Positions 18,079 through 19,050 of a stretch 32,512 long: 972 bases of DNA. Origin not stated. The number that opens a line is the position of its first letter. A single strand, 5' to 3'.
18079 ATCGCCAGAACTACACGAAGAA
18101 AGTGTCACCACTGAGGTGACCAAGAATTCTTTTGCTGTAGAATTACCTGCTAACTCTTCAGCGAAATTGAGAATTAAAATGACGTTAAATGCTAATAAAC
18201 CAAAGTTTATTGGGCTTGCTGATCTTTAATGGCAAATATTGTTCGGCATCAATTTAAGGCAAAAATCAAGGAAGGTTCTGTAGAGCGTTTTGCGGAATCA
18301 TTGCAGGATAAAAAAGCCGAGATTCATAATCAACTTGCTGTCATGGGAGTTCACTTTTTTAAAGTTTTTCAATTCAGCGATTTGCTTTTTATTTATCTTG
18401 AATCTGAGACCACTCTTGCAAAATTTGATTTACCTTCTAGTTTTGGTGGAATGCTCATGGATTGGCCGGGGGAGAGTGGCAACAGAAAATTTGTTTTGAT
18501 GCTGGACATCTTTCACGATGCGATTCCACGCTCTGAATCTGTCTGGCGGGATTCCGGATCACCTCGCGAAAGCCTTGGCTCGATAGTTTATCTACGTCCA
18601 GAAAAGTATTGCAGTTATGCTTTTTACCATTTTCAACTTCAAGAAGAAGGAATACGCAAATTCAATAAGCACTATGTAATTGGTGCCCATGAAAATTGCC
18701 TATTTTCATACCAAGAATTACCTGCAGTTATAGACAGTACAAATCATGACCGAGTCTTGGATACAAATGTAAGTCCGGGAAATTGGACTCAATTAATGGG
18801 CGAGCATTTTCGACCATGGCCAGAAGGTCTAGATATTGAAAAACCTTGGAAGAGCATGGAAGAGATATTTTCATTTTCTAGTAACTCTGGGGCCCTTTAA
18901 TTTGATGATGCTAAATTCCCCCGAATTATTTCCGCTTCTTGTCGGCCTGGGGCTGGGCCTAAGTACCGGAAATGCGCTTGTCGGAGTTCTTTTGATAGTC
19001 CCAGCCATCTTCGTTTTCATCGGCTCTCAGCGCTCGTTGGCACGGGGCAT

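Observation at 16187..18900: Translationally coupled pair: a 680-aa orphan (glycosidase/lyase-like?) and a fused double RhaM-like protein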

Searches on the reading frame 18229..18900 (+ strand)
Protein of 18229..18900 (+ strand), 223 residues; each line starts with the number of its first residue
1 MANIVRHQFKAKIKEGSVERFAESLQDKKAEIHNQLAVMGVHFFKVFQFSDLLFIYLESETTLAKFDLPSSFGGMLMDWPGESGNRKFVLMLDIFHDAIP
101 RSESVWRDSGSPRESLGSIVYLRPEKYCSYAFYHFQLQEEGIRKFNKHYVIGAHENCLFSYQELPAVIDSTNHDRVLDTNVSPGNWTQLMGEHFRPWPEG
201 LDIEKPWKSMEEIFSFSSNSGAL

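Call 3: search_protein_families(library=pfam, proteins=[window:18229-18900:+], max_evalue=0.01)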
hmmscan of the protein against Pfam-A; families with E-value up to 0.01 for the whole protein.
window:18229-18900:+ (223 aa): 1 family
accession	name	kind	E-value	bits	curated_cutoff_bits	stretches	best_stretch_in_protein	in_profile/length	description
PF05336.19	rhaM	-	1.6e-07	31.9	23.4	1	119-215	5-104/105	L-rhamnose mutarotase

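Call 4: search_protein_families(library=ncbifam, proteins=[window:18229-18900:+], max_evalue=0.01)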
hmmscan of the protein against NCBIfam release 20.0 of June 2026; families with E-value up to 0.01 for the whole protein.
window:18229-18900:+ (223 aa): 0 families

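Call 6: search_solved_structures(query=window:18229-18900:+, max_evalue=10, show_alignments=2)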
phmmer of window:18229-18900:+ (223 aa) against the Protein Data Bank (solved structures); distinct sequences matched with E-value up to 10: 0.

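Call 13: find_homologous_proteins(query=window:18229-18900:+, max_evalue=0.001)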
Query window:18229-18900:+ (223 aa): 63 proteins with E <= 0.001 among 195 candidates.
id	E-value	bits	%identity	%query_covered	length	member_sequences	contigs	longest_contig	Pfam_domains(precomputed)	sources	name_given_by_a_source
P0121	1.2e-143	494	96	100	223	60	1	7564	PF05336.20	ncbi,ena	-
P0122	4.1e-135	467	91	100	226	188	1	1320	-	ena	-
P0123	2.5e-129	448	88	99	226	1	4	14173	PF05336.20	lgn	-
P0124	3.0e-127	441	84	100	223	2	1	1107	-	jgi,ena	jgi:hypothetical protein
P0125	1.6e-126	438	84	100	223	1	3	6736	-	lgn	-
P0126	3.1e-126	437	83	100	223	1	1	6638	-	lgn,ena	-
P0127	2.4e-125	435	84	100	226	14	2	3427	-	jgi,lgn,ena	jgi:hypothetical protein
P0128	6.6e-124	430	83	100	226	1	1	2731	-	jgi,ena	-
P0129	1.4e-123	429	83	99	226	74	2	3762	-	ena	-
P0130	1.9e-121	422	82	99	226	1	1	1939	-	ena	-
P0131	2.2e-120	418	81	100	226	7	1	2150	-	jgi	-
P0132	2.5e-117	408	79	100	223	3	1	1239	-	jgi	-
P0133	7.8e-117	407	79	99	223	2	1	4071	-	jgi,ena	jgi:hypothetical protein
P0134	3.0e-113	395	76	99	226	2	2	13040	-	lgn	-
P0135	6.1e-113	394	76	100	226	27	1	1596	-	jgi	jgi:L-rhamnose mutarotase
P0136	3.8e-97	342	68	97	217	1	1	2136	PF05336.20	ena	-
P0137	5.1e-97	342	66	99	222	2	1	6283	PF05336.20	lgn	-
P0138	2.3e-96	340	65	99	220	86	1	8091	PF05336.20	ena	-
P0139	2.6e-96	340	66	99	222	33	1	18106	PF05336.20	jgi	jgi:L-rhamnose mutarotase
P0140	4.6e-95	336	65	99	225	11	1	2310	PF05336.20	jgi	jgi:L-rhamnose mutarotase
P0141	3.7e-94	333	65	97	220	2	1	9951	PF05336.20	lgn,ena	-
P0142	7.6e-94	332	66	99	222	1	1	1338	PF05336.20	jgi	-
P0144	1.6e-93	331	66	97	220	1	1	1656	PF05336.20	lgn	-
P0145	1.8e-93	330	65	97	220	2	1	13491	PF05336.20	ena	-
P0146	2.6e-93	330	65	97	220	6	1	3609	PF05336.20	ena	-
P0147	2.8e-93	330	66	99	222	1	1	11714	PF05336.20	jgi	-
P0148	3.6e-93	329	66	99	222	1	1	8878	PF05336.20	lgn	-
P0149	6.1e-93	329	66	97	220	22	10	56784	PF05336.20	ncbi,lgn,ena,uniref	uniref:hypothetical protein n=1 Tax=Candidatus Planktophila sp. TaxID=2175601 RepID=UPI00404A2AC3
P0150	9.6e-93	328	66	99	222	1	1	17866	PF05336.20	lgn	-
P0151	1.6e-92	327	66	97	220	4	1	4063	PF05336.20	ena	-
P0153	2.9e-92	326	65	99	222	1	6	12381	PF05336.20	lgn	-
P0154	3.5e-92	326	65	99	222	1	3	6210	PF05336.20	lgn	-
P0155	5.4e-92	325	64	99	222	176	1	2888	PF05336.20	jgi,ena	jgi:L-rhamnose mutarotase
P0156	7.6e-92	325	65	97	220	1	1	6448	PF05336.20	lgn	-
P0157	2.0e-91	324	65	97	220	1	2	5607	PF05336.20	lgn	-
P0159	2.3e-89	317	64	99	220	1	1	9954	PF05336.20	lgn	-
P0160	4.4e-83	296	59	99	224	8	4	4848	PF05336.20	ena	-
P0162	4.9e-82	293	60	96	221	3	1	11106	PF05336.20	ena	-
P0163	5.5e-79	283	59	98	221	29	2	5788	PF05336.20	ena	-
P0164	9.1e-79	282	58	96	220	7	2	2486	PF05336.20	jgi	jgi:L-rhamnose mutarotase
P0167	7.4e-78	279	54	99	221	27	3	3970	PF05336.20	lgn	-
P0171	3.6e-75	270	53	99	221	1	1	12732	PF05336.20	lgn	-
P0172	1.3e-71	259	50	97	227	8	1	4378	PF05336.20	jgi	-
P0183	2.1e-21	95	31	98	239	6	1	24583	-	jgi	jgi:hypothetical protein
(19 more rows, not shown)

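Call 30: predict_structure(alignment_id=A2)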
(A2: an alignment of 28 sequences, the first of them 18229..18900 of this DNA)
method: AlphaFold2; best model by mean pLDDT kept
length: 223 residues; sequences in the alignment: 28
mean_pLDDT: 65.7   pTM: 0.69
mean pLDDT of the five models: 65.7, 61.1, 60.1, 55.4, 50.7
residues with pLDDT >= 90: 15; 70-90: 87; 50-70: 64; < 50: 57
segments of 3 or more residues with pLDDT < 50: 80-85, 90-104, 134-154, 175-182, 220-223
pLDDT, mean of each block of 10 residues (from residue 1): 69 86 90 89 88 84 75 71 45 37 53 71 63 45 39 58 59 47 60 73 72 83 29
secondary structure, 60 per line:
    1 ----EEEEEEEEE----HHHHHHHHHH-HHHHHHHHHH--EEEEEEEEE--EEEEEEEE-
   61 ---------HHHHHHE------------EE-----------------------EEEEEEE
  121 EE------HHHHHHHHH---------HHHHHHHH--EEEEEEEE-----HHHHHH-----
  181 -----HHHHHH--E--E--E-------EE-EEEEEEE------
elements in order: E5-13 H18-27 H29-38 E41-49 E52-59 H70-75 E114-122 H129-137 H147-154 E157-164 H170-175 H186-191 E211-217
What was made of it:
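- Checked: The beta-alpha-alpha-beta-beta topology is confidently predicted (call 30).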

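Call 47: fold_search(model_id=the predicted structure, library=pdb)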
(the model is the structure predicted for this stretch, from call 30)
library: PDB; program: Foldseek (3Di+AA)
matches with E <= 10: 981; with E <= 0.001: 0
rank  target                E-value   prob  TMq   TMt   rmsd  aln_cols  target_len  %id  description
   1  9lmn_B                1.1e-03  0.97  0.30  0.19  16.4       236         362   13  Crystal structure of a polyketide ABM/SchA-like domain-containing protein WhiE-ORFI from Streptomyces coelicolor (released 2025-11-26)
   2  9kdp_D                2.2e-03  0.98  0.38  0.38   9.9       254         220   10  Crystal structure of monooxygenase PenE (released 2025-07-09)
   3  9lmn_A                2.5e-03  1.00  0.50  0.33  10.3       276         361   11  Crystal structure of a polyketide ABM/SchA-like domain-containing protein WhiE-ORFI from Streptomyces coelicolor (released 2025-11-26)
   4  3mcs_B                3.6e-03  0.97  0.37  0.37   9.1       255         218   12  Crystal structure of Putative monooxygenase (FN1347) from FUSOBACTERIUM NUCLEATUM SUBSP. NUCLEATUM ATCC 25586 at 2.55  (released 2010-05-19)
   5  3mcs_A                3.8e-03  0.96  0.36  0.37   9.1       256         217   12  Crystal structure of Putative monooxygenase (FN1347) from FUSOBACTERIUM NUCLEATUM SUBSP. NUCLEATUM ATCC 25586 at 2.55  (released 2010-05-19)
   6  9kdp_B                4.3e-03  0.98  0.41  0.39  10.0       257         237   10  Crystal structure of monooxygenase PenE (released 2025-07-09)
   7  9kdp_C                9.8e-03  0.94  0.39  0.39  10.3       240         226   10  Crystal structure of monooxygenase PenE (released 2025-07-09)
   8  5f9p_A                1.3e-02  0.82  0.34  0.33  12.0       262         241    8  Crystal structure study of anthrone oxidase-like protein (released 2016-12-14)
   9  8is2_B                1.6e-02  0.99  0.29  0.56   4.6        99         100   14  Crystal structure of a polyketide aromatase/cyclase Abx(+)D from Actinomycetes sp. MA7150. (released 2024-02-28)
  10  8is2_A                2.0e-02  0.99  0.25  0.48   4.4        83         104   16  Crystal structure of a polyketide aromatase/cyclase Abx(+)D from Actinomycetes sp. MA7150. (released 2024-02-28)
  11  5f9p_B                2.3e-02  0.84  0.37  0.36  10.1       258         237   10  Crystal structure study of anthrone oxidase-like protein (released 2016-12-14)
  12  9kdp_A                2.7e-02  0.87  0.41  0.39   9.6       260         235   10  Crystal structure of monooxygenase PenE (released 2025-07-09)
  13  3qmq_C                3.9e-02  0.99  0.28  0.58   3.6       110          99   16  Crystal Structure of E. coli LsrG (released 2011-04-13)
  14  7byu_A                4.4e-02  0.98  0.30  0.57   5.1       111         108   16  Crystal structure of Acidovorax avenae L-fucose mutarotase (apo form) (released 2020-05-27)
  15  2qlw_A                5.2e-02  0.99  0.33  0.62   3.7       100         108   15  Crystal structure of rhamnose mutarotase RhaU of Rhizobium leguminosarum (released 2008-11-04)
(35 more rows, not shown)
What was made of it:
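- On RhaM family (PF05336), N-terminal half: The fold is consistent (calls 30, 47).
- Closest known: Single-chain tandem dimeric alpha+beta barrel. Same: They are the best full-length Foldseek matches (call 47).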

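Call 52: search_solved_structures(query=A2, max_evalue=10, show_alignments=3)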
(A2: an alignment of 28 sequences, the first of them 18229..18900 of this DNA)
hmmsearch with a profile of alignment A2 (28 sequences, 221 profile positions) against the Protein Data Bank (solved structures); distinct sequences matched with E-value up to 10: 0.
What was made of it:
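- Closest known: RhaM / YiiL L-rhamnose mutarotase and RhaM-type L-fucose mutarotase. Different: A profile of the whole family finds no PDB chain (call 52).
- Tried and rejected: No hit (call 52).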

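Call 66: find_encoding_contigs(protein=P0183, flank=10000, max_places=2)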
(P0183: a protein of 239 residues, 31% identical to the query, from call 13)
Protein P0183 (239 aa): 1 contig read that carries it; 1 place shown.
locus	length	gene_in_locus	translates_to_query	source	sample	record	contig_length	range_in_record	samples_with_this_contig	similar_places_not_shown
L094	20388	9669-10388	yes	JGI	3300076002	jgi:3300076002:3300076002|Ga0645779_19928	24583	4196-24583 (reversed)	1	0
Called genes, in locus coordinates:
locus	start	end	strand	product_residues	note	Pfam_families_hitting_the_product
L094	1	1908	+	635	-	?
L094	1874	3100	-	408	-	PF04545:Sigma70_r4 (weak), PF00072:Response_reg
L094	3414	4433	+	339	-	PF00528:BPD_transp_1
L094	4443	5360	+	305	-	PF00528:BPD_transp_1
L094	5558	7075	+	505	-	PF13416:SBP_bac_8, PF12010:DUF3502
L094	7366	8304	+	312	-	PF00248:Aldo_ket_red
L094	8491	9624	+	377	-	PF02746:MR_MLE_N (weak), PF13378:MR_MLE_C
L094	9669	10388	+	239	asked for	-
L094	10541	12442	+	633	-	PF26099:DUF8034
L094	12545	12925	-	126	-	-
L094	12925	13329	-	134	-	-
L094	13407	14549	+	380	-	PF02746:MR_MLE_N, PF13378:MR_MLE_C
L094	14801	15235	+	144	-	PF02746:MR_MLE_N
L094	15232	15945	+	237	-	PF13378:MR_MLE_C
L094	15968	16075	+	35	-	-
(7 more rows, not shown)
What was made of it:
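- A 29-31%-identical double RhaM is still adjacent in inverted order (call 66). It also survives an inversion of gene order at 29-31% identity (call 66).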

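Call 67: find_encoding_contigs(protein=P0171, flank=10000, max_places=2)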
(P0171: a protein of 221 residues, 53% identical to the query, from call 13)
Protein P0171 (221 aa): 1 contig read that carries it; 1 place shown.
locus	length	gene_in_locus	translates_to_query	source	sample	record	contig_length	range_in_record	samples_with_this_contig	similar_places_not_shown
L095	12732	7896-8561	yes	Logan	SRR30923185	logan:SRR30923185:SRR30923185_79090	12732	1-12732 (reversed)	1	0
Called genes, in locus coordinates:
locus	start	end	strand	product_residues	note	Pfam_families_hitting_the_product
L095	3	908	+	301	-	?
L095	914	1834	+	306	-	PF00528:BPD_transp_1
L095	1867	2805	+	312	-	PF00248:Aldo_ket_red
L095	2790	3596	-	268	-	PF03737:RraA-like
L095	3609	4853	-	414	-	PF02746:MR_MLE_N (weak), PF13378:MR_MLE_C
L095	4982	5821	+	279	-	PF04909:Amidohydro_2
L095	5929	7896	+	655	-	PF26099:DUF8034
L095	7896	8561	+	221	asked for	PF05336:rhaM (faint)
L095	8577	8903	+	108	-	PF05336:rhaM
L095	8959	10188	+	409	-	PF01070:FMN_dh, PF03060:NMO (weak)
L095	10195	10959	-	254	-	PF00528:BPD_transp_1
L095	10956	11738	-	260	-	-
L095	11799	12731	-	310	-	?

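Call 79: find_related_loci(query=A2, collection=metagenome_contigs, flank=6000)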
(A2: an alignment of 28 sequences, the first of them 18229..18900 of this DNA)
Query A2 (223 aa) in metagenome_contigs; peptide patterns used: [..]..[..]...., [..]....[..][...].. (x = any residue, [..] = any of these).
364 stretches matched a pattern; 92 encode a relative of the query (tblastn E <= 1e-3); the best 80 are kept; 80 distinct loci.
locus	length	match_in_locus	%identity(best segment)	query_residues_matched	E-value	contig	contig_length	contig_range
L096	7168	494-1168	90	1-222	2e-137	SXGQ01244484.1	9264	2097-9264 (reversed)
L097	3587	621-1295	84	1-222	7e-133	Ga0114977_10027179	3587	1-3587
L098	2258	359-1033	83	1-222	1e-135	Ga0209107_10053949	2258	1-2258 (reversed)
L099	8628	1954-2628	82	1-222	5e-126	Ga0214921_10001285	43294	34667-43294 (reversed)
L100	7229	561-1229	81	1-223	2e-124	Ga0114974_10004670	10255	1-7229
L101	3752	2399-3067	76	1-223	3e-120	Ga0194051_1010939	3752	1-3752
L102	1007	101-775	76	1-222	7e-129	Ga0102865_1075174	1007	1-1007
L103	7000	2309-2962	66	1-218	3e-102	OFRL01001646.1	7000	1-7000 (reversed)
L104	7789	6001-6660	66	1-220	3e-102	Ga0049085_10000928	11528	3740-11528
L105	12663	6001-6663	66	1-221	7e-100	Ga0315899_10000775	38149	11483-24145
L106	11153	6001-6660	66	1-220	5e-99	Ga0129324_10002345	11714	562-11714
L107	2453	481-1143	65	1-221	7e-103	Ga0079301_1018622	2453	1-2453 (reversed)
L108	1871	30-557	73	45-220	8e-97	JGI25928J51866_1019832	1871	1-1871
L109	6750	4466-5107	55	3-216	1e-83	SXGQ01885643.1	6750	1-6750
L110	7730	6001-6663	54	1-221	1e-83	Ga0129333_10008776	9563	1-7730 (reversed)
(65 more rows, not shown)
